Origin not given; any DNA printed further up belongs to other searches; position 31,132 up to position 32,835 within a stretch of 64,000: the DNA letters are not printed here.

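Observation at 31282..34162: Tandem CrtI-family oxidoreductase paralogues homogenised by gene conversion (586 bp, 100% identical)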

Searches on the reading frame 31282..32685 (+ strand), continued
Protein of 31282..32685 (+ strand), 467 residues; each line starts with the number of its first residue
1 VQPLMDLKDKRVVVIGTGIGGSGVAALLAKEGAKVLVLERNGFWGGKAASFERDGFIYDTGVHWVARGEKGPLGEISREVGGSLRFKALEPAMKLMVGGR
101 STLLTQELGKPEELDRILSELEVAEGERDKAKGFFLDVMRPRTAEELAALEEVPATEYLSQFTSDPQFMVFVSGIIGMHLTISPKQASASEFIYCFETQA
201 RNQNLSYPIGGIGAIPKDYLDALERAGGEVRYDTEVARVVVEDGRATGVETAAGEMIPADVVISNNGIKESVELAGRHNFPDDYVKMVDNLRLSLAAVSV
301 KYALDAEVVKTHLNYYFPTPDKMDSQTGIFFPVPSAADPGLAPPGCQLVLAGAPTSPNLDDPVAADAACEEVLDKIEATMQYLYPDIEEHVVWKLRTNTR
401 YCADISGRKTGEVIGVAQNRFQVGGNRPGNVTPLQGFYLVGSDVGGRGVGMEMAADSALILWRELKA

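Call 47: find_encoding_contigs(protein=P0112, flank=6000, max_places=1)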
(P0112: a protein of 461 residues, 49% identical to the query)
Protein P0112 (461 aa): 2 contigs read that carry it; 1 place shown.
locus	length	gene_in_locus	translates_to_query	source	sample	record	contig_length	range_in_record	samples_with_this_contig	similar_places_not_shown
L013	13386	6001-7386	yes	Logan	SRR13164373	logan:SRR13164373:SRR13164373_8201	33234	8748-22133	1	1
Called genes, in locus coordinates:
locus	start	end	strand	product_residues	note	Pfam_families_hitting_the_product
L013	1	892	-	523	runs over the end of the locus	PF00232:Glyco_hydro_1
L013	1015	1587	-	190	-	PF01169:GDT1, PF01925:TauE (faint), PF01169:GDT1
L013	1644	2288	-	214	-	PF01209:Ubie_methyltran, PF13489:Methyltransf_23, PF08003:Methyltransf_9 (weak), PF13847:Methyltransf_31, PF08241:Methyltransf_11, PF08242:Methyltransf_12, PF13649:Methyltransf_25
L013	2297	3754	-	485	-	PF02310:B12-binding, PF04055:Radical_SAM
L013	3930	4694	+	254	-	PF01553:Acyltransferase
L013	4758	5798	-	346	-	PF11271:PorA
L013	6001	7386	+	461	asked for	PF01266:DAO (weak), PF01593:Amino_oxidase (weak), PF13450:NAD_binding_8, PF01593:Amino_oxidase (weak)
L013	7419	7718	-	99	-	-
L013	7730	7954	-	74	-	-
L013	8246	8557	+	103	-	PF13601:HTH_34 (weak), PF03551:PadR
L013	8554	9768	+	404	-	PF07690:MFS_1, PF13347:MFS_2 (weak), PF00083:Sugar_tr, PF07690:MFS_1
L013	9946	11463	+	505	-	PF00512:HisKA, PF02518:HATPase_c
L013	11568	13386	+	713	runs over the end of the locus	PF16927:HisKA_7TM (weak), PF00512:HisKA, PF02518:HATPase_c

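Call 49: find_related_loci(query=P0001, collection=metagenome_contigs, flank=4000)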
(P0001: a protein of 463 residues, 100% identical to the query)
Query P0001 (463 aa) in metagenome_contigs; peptide patterns used: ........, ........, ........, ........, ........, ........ (x = any residue, [..] = any of these).
122 stretches matched a pattern; 16 encode a relative of the query (tblastn E <= 1e-3); 16 distinct loci.
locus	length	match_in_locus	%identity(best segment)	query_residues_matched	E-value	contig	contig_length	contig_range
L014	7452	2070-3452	60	3-462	0e+0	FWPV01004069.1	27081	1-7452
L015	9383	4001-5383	60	3-462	0e+0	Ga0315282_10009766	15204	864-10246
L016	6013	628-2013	60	2-462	0e+0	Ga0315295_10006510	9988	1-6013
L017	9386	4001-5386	59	2-462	0e+0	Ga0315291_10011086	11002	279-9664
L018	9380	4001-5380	61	3-461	0e+0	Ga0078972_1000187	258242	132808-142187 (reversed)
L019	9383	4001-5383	59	3-462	0e+0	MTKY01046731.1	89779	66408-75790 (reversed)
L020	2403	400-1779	59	4-462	0e+0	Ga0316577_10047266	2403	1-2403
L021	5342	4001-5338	59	2-446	4e-176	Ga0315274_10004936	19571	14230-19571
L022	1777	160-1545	57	2-462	0e+0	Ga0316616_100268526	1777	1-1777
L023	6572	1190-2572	58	2-462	5e-167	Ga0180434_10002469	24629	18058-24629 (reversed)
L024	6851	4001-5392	54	1-462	1e-146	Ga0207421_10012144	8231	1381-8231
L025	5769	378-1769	54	1-462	1e-146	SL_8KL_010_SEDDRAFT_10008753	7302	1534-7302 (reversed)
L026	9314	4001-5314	52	27-462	3e-145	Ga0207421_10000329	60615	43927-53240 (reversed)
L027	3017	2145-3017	54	18-310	2e-103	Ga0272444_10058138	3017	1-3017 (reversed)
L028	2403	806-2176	37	6-455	2e-98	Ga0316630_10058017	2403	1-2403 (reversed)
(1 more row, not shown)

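Call 50: find_encoding_contigs(protein=P0005, flank=6000, max_places=2)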
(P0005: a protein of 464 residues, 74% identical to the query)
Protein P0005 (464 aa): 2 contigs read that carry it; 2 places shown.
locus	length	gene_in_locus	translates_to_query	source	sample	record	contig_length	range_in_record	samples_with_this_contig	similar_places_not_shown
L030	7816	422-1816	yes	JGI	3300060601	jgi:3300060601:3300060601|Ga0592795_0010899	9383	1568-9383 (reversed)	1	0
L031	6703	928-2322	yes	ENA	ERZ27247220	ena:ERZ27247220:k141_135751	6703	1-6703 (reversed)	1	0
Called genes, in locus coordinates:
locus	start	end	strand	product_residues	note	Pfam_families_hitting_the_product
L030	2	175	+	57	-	?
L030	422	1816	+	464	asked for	PF00996:GDI (faint), PF01266:DAO (weak), PF07992:Pyr_redox_2 (faint), PF13450:NAD_binding_8, PF01593:Amino_oxidase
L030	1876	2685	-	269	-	PF02673:BacA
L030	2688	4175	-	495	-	PF02629:CoA_binding, PF13380:CoA_binding_2, PF13607:Succ_CoA_lig, PF19045:Ligase_CoA_2 (faint)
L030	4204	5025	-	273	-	-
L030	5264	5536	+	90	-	-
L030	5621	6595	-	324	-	PF19187:HTH_PafC, PF13280:WYL, PF25583:WCX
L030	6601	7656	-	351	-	PF13280:WYL, PF25583:WCX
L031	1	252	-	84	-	?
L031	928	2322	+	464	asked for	PF00996:GDI (faint), PF01266:DAO (weak), PF07992:Pyr_redox_2 (faint), PF13450:NAD_binding_8, PF01593:Amino_oxidase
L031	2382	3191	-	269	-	PF02673:BacA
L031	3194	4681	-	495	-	PF02629:CoA_binding, PF13380:CoA_binding_2, PF13607:Succ_CoA_lig, PF19045:Ligase_CoA_2 (faint)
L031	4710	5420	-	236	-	-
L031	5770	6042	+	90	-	-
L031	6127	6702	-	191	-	?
